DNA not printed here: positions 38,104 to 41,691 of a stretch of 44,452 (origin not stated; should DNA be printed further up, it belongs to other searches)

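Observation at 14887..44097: Uninterrupted 29.2-kb gene encoding a 9,736-aa predicted lipoprotein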

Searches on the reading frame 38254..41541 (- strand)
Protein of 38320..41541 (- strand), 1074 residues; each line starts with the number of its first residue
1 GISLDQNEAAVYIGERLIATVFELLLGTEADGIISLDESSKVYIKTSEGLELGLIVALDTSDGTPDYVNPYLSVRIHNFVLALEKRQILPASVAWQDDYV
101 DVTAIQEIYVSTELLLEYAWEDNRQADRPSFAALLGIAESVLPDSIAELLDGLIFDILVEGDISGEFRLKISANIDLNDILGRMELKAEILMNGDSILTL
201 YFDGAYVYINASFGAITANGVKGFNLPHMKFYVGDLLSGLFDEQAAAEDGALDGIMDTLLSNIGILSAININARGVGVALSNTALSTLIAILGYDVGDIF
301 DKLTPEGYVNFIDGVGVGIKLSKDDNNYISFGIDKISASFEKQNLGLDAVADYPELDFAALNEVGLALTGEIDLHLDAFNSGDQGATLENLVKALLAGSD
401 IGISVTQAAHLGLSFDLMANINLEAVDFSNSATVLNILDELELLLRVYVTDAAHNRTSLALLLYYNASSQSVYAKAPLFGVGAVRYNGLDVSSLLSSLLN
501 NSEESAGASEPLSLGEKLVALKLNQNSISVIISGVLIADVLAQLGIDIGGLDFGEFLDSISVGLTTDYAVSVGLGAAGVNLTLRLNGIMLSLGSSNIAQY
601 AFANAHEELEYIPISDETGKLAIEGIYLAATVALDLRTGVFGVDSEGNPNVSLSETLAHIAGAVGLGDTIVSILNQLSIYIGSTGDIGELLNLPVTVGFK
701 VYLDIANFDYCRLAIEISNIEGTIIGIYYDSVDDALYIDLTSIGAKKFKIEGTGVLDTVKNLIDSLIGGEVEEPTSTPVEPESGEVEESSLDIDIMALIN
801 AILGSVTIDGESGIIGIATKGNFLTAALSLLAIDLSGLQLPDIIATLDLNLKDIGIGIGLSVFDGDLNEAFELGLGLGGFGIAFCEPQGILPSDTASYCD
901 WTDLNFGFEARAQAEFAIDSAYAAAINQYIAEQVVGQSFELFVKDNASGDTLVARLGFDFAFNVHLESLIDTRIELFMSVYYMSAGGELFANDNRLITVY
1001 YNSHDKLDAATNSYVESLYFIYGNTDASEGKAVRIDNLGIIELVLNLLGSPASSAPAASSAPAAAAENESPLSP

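Call 10: search_protein_families(library=pfam, proteins=[window:38254-41175:-], max_evalue=1)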
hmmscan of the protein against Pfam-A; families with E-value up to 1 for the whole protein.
window:38254-41175:- (974 aa): 1 family
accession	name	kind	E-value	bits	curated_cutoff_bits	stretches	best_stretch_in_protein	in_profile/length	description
PF15530.11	Ntox25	-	0.14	12.5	25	1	401-470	68-132/168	Bacterial toxin 25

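Call 11: search_protein_families(library=ncbifam, proteins=[window:38254-41175:-], max_evalue=1)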
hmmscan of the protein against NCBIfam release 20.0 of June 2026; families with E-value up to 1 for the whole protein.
window:38254-41175:- (974 aa): 0 families

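Call 16: find_homologous_proteins(query=window:38320-41541:-, max_evalue=0.00001)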
Query window:38320-41541:- (1074 aa): 1 proteins with E <= 0.00001 among 8000 candidates.
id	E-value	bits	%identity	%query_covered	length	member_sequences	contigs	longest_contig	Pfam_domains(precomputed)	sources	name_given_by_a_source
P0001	1.1e-20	92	83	6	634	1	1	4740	-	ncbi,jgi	jgi:hypothetical protein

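Call 22: find_encoding_contigs(protein=P0001, flank=10000)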
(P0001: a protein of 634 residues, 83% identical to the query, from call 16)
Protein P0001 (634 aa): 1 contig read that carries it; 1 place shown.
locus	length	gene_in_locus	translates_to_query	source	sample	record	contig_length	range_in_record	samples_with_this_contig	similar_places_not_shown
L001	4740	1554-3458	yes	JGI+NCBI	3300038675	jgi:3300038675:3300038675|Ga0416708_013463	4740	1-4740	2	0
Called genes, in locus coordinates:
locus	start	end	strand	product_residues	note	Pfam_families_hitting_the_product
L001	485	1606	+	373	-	-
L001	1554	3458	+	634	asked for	-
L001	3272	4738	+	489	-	?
